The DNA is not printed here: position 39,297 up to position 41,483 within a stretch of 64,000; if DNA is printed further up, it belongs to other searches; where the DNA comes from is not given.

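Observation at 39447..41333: Beta-propeller fused to a di-haem cytochrome c domain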

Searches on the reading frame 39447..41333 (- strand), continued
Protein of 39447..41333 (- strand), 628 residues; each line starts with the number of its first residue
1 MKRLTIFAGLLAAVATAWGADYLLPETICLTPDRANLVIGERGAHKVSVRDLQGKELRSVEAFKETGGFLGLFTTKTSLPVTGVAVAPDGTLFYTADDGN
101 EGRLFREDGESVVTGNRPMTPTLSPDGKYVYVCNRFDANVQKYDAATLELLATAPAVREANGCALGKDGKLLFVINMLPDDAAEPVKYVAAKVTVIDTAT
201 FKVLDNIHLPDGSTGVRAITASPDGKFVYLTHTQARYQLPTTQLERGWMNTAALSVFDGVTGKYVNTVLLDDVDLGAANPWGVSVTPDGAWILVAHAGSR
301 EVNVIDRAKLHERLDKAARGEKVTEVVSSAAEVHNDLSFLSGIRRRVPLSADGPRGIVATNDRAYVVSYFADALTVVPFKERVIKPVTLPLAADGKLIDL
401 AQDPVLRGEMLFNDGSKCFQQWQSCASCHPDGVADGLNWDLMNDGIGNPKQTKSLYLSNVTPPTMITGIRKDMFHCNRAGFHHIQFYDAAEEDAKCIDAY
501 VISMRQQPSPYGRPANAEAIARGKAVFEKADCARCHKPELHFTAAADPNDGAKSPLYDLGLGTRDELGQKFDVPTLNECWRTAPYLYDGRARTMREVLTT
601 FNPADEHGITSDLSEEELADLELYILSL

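Call 33: find_related_loci(query=A1, collection=genome_contigs, flank=10000)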
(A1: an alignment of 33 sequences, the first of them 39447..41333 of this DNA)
Query A1 (628 aa) in genome_contigs; peptide patterns used: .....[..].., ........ (x = any residue, [..] = any of these).
600 stretches matched a pattern (row limit reached: there are more); 578 encode a relative of the query (tblastn E <= 1e-3); the best 80 are kept; 80 distinct loci.
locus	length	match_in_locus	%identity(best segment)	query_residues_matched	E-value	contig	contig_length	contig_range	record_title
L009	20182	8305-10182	74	1-628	0e+0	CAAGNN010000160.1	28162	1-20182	MAG TPA_asm: Kiritimatiellae bacterium, isolate HGM23427, WGS project CAAGNN010000000 data, contig: SRS476839_99_k119_31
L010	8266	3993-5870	75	1-628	0e+0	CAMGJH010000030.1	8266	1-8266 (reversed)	MAG: uncultured Lentisphaeraceae bacterium isolate SRR11551383_bin.25_metaWRAP_v1.3_MAG genome assembly, contig: ERZ1147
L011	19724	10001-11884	76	1-628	0e+0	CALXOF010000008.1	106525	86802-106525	MAG: uncultured Kiritimatiellaeota bacterium isolate BRZ_KQ__bin80 genome assembly, contig: BRZ_KQ__NODE_357_length_1065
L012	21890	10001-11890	72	1-628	0e+0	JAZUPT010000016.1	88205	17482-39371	MAG: Candidatus Spyradenecus sp. isolate T1900044864_TS20190330.MAGScoT_cleanbin_000010 SGB_3119_k141_2070856, whole gen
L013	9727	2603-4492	71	1-628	0e+0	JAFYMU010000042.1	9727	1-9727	MAG: Kiritimatiellae bacterium isolate RGIG7233 Water_buffalos_Cecum-2__c264901, whole genome shotgun sequence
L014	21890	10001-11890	72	1-628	0e+0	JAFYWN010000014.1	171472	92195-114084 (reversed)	MAG: Kiritimatiellae bacterium isolate RGIG7486 Water_buffalos_Colon-4__c17, whole genome shotgun sequence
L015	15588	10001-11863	69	1-628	0e+0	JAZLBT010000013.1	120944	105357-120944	MAG: Candidatus Spyradenecus sp. isolate T1900045060_TC20190053.MAGScoT_cleanbin_000006 SGB_4565_k141_2552365, whole gen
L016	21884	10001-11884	79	1-628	0e+0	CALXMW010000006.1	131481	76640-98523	MAG: uncultured Kiritimatiellaeota bacterium isolate BRZ_QD__bin101 genome assembly, contig: BRZ_QD__NODE_138_length_131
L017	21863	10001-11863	56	6-628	0e+0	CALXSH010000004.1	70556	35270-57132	MAG: uncultured Kiritimatiellaeota bacterium isolate BRZ_RB__bin17 genome assembly, contig: BRZ_RB__NODE_225_length_7055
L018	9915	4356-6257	53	1-628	0e+0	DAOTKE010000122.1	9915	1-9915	MAG TPA_asm: Kiritimatiellia bacterium isolate AMR_MDS_2981 NODE_7098_length_9915_cov_13.917850, whole genome shotgun se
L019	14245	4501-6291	53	17-628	0e+0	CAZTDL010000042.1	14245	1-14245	MAG TPA_asm: uncultured Lentisphaeraceae bacterium isolate SRP118108_co1_15 genome assembly, contig: NODE_3709_length_14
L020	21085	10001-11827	53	3-627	0e+0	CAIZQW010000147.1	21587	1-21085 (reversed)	uncultured bacterium isolate Loc090721-8-6m_bin-0330 genome assembly, contig: bin-0330:147/466, whole genome shotgun seq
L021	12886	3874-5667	54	22-628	0e+0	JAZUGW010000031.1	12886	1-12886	MAG: Kiritimatiellia bacterium isolate T1900045282_TH20190052.MAGScoT_cleanbin_000029 SGB_5952_k141_1811731, whole genom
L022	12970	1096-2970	51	1-627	0e+0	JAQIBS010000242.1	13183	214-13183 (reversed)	MAG: Kiritimatiellae bacterium isolate GH19 k119_263035, whole genome shotgun sequence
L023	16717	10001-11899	52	3-628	0e+0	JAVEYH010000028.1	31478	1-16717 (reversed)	MAG: Kiritimatiellia bacterium isolate BF4_25 NODE_4116_length_31478_cov_10.206054_Biofilm4, whole genome shotgun sequen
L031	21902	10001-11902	52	1-628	0e+0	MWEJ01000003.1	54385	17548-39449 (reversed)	MAG: Verrucomicrobia bacterium ADurb.Bin070 BWX70_contig000003, whole genome shotgun sequence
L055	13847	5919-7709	47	11-628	7e-169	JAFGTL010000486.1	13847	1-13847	MAG: Candidatus Hydrogenedentota bacterium isolate Zod_Metabat.968 k87_8533862, whole genome shotgun sequence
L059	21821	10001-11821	46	1-627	9e-168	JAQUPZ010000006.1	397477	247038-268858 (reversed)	MAG: Kiritimatiellae bacterium isolate STD1_38 NODE_33_length_397477_cov_7.388084_Sandtown_D1, whole genome shotgun sequ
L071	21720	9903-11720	43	6-628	4e-162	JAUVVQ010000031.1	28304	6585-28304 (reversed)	MAG: Phycisphaerae bacterium isolate CSMAG_1168 CSMAG_1168_k127_8416847_length_28304_cov_21.6549, whole genome shotgun s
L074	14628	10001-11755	43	22-628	1e-161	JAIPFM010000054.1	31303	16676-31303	MAG: Phycisphaerae bacterium isolate Tobar13.5m-G39 Tobar13-5m-C1609, whole genome shotgun sequence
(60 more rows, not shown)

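Call 36: predict_structure(alignment_id=A1)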
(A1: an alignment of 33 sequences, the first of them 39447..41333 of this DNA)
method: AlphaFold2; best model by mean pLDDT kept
length: 628 residues; sequences in the alignment: 33
mean_pLDDT: 79.9   pTM: 0.85
mean pLDDT of the five models: 79.9, 78.9, 77.6, 77.0, 76.5
residues with pLDDT >= 90: 318; 70-90: 132; 50-70: 92; < 50: 86
segments of 3 or more residues with pLDDT < 50: 14-19, 239-248, 419-426, 434-471, 481-486, 574-588
pLDDT, mean of each block of 10 residues (from residue 1): 58 48 94 97 96 97 87 87 97 95 96 94 97 93 98 92 97 90 68 96 96 87 98 69 47 94 96 64 96 89 96 97 92 90 93 94 96 96 94 92 87 60 46 43 32 45 40 53 52 79 70 90 94 77 63 65 57 44 40 79 83 96 85
secondary structure, 60 per line:
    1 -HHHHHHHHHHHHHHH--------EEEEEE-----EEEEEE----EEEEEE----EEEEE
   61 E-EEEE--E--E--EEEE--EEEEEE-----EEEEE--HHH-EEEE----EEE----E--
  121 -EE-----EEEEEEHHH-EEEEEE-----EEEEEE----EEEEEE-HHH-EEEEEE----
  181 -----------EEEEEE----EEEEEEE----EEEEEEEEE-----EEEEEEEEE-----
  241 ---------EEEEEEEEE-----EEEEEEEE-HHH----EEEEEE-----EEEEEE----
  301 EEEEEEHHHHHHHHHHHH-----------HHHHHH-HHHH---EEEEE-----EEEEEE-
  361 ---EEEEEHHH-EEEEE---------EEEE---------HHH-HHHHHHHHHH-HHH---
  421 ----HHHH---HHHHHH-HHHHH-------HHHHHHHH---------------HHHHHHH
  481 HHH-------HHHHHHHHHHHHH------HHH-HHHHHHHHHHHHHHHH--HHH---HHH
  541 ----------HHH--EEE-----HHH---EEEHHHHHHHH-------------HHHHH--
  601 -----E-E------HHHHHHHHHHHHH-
elements in order: H2-16 E25-30 E36-41 E46-51 E56-61 E63-66 E75-78 E81-86 E92-96 E103-106 E111-113 E129-134 E139-144 E150-155 E160-165 E171-176 E192-197 E202-208 E213-221 E227-235 E250-258 E264-271 E280-285 E291-296 E301-306 H307-318 H330-335 H337-340 E344-348 E354-359 E364-368 E373-377 E387-390 H404-413 H425-428 H432-437 H439-443 H451-458 H474-483 H491-503 H514-529 E556-558 E570-572 H573-580 H594-598 H615-627
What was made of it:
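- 40164..41261 (-): Seven-bladed YVTN-type beta-propeller, residues about 25-390, homologous to the HZS beta subunit. AF2 pLDDT above 90 (call 36).
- The haem-binding segments of the model have pLDDT below 50 (call 36) and coordinates were not available, so no distances could be checked.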

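Call 40: fold_search(model_id=the predicted structure, library=pdb)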
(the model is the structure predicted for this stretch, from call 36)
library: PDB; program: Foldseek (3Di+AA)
matches with E <= 10: 1884; with E <= 0.001: 1594
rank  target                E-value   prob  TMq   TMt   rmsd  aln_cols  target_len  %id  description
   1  5c2v_B                8.9e-21  1.00  0.47  0.82   3.6       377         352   21  Kuenenia stuttgartiensis Hydrazine Synthase (released 2015-10-14)
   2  1l0q_A                3.0e-17  1.00  0.35  0.55  12.1       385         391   22  Tandem YVTN beta-propeller and PKD domains from an archaeal surface layer protein (released 2002-11-06)
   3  9w6w_B                5.9e-13  1.00  0.36  0.62   4.5       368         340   13  5-CT-bound serotonin 5A (5-HT5A) receptor-Gi protein complex (released 2025-11-26)
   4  7bie_A                6.9e-13  1.00  0.37  0.76   5.5       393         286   15  Crystal structure of nvWrap-T, a 7-bladed symmetric propeller (released 2021-09-22)
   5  2ymu_A                1.7e-12  1.00  0.26  0.28  17.2       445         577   14  Structure of a highly repetitive propeller structure (released 2012-10-17)
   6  1gxr_B                2.0e-12  1.00  0.29  0.52   8.2       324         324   11  WD40 Region of Human Groucho/TLE1 (released 2002-06-13)
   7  8hti_B                2.3e-12  1.00  0.36  0.65   4.5       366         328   12  Human Consensus Olfactory Receptor OR52c in Complex with Octanoic Acid (OCA) and G Protein (released 2023-12-20)
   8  7big_A                3.2e-12  1.00  0.37  0.78   4.0       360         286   15  Crystal structure of v13WRAP-T, a 7-bladed designer protein (released 2021-09-22)
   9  8ikg_B                3.5e-12  1.00  0.35  0.65   4.3       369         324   13  Cryo-EM structure of human receptor with G proteins (released 2024-06-05)
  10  7ejk_B                3.7e-12  1.00  0.34  0.60   5.2       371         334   13  Structure of the alpha2A-adrenergic receptor GoA signaling complex bound to oxymetazoline (released 2022-04-13)
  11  8gfv_B                3.7e-12  1.00  0.35  0.63  18.1       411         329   12  CryoEM structure of beta-2-adrenergic receptor in complex with GTP-bound Gs heterotrimer (transition intermediate #1 o (released 2024-03-06)
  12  8unz_B                4.8e-12  1.00  0.35  0.62  17.9       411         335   11  CryoEM structure of beta-2-adrenergic receptor in complex with GTP-bound Gs heterotrimer (Class O) (released 2024-03-06)
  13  3n0e                  6.2e-12  1.00  0.36  0.69   5.5       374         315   13  Crystal structure of WDR5 mutant (W330Y) (released 2010-10-20)
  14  8ge4_B                6.5e-12  1.00  0.36  0.65  17.5       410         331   12  CryoEM structure of beta-2-adrenergic receptor in complex with nucleotide-free Gs heterotrimer (#5 of 20) (released 2024-03-06)
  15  6eg8_B                7.5e-12  1.00  0.34  0.60  17.7       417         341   12  Structure of the GDP-bound Gs heterotrimer (released 2019-06-05)
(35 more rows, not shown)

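Call 46: search_protein_families(library=pfam, proteins=[L055:2513-5815:+, L055:7753-8967:+, L055:8906-10093:+, L055:10127-11485:+, L031:4367-8011:+, L031:8073-8858:+, L031:9093-9902:+, L055:8-2413:+], max_evalue=0.001)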
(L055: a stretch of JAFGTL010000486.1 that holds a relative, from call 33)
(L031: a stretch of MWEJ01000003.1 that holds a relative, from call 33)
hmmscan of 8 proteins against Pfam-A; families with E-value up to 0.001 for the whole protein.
L055:2513-5815:+ (1100 aa): 1 family
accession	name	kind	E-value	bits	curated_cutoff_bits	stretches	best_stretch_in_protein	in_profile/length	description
PF18582.6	HZS_alpha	-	1.4e-24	86.9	26.6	1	810-906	1-98/98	Hydrazine synthase alpha subunit middle domain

L055:7753-8967:+ (404 aa): 2 families
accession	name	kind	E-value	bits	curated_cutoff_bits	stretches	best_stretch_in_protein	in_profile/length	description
PF01042.26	Ribonuc_L-PSP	-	2.8e-15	56.8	27.3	2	302-372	18-88/121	Endoribonuclease L-PSP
PF21168.2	FkbO_Hyg5-like_N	-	4.4e-05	23.9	27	1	182-251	39-113/122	Chorismatase FkbO/Hyg5-like, N-terminal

L055:8906-10093:+ (395 aa): 3 families
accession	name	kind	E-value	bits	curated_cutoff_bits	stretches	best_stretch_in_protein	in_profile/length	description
PF13407.12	Peripla_BP_4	-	8.9e-61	206.1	35.1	1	109-369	1-258/258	Periplasmic binding protein domain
PF00532.27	Peripla_BP_1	-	5.4e-24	85.6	22.2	1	107-382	2-279/281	Periplasmic binding proteins and sugar binding domain of LacI family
PF13377.12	Peripla_BP_3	-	1.3e-10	42.1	26.5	1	245-381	27-162/167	Periplasmic binding protein-like domain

L055:10127-11485:+ (452 aa): 1 family
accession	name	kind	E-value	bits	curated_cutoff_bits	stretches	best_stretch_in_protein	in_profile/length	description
PF02653.21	BPD_transp_2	-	1.4e-41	142.9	26.8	1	159-432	1-268/269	Branched-chain amino acid transport system / permease component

L031:4367-8011:+ (1214 aa): 2 families
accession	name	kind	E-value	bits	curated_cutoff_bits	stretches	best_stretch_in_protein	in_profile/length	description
PF03781.23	FGE-sulfatase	-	5.2e-38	131.6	23.3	1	952-1210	5-254/255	Sulfatase-modifying factor enzyme 1-like domain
PF18582.6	HZS_alpha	-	3.8e-30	104.7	26.6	1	625-715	1-98/98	Hydrazine synthase alpha subunit middle domain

L031:8073-8858:+ (261 aa): 4 families
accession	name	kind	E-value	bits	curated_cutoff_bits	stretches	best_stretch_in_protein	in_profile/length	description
PF01614.24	IclR_C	-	3.9e-37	127.9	24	1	80-252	2-174/174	Bacterial transcriptional regulator IclR C-terminal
PF09339.16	HTH_IclR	-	3.5e-10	39.9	22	1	16-62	5-51/52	IclR helix-turn-helix domain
PF25213.1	HVO_A0261_N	-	0.00021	21.5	35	0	19-72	16-65/86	HVO_A0261 N-terminal domain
PF01978.25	TrmB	-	0.00043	20.5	25.6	1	33-66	26-59/68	Sugar-specific transcriptional regulator TrmB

L031:9093-9902:+ (269 aa): 2 families
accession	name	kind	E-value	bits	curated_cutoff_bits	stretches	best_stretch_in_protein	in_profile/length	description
PF00793.26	DAHP_synth_1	-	8.7e-76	254.8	25.5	1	23-260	13-266/270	DAHP synthetase I family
PF03102.20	NeuB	-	5e-09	36.4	22.1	1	77-266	56-237/241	NeuB family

L055:8-2413:+ (801 aa): 2 families
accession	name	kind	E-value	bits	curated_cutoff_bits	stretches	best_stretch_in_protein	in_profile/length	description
PF18582.6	HZS_alpha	-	2.3e-25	89.4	26.6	1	537-627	1-98/98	Hydrazine synthase alpha subunit middle domain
PF07676.18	PD40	-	2.6e-05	24.5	20.9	1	255-285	1-32/38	WD40-like Beta Propeller Repeat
